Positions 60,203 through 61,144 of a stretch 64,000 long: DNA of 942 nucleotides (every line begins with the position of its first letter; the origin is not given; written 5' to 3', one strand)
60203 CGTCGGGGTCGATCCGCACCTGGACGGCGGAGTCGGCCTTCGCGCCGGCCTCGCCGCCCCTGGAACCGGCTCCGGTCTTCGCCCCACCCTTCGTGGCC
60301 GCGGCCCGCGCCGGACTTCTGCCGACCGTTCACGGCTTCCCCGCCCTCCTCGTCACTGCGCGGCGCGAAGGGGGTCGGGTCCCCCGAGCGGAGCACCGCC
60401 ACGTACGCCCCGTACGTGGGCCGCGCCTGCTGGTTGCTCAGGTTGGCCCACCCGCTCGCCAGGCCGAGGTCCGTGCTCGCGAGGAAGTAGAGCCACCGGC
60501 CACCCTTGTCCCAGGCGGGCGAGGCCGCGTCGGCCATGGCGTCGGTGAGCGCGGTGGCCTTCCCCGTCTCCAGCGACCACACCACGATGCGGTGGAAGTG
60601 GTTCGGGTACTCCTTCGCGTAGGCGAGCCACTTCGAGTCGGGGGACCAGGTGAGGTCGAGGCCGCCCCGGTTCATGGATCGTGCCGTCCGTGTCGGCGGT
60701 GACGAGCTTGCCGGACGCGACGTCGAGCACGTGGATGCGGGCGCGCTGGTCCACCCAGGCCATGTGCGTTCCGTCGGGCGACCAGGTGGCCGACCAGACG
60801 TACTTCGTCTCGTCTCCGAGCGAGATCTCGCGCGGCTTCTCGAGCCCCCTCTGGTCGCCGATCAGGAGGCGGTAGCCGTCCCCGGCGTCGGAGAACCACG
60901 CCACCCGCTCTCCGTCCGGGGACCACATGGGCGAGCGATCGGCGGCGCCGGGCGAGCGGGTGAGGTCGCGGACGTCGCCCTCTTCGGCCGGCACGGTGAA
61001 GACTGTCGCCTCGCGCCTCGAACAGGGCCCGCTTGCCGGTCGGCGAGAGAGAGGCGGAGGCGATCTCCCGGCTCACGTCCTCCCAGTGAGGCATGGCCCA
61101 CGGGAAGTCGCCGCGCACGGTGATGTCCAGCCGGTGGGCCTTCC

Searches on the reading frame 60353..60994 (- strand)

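Call 83: search_protein_families(library=pfam, max_evalue=0.001, proteins=[window:60353-60994:-])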
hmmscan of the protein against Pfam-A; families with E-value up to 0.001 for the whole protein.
window:60353-60994:- (213 aa): 1 family
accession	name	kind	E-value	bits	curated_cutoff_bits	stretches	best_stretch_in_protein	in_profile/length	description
PF07676.18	PD40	-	3.1e-11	43.4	20.9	1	9-41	2-33/38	WD40-like Beta Propeller Repeat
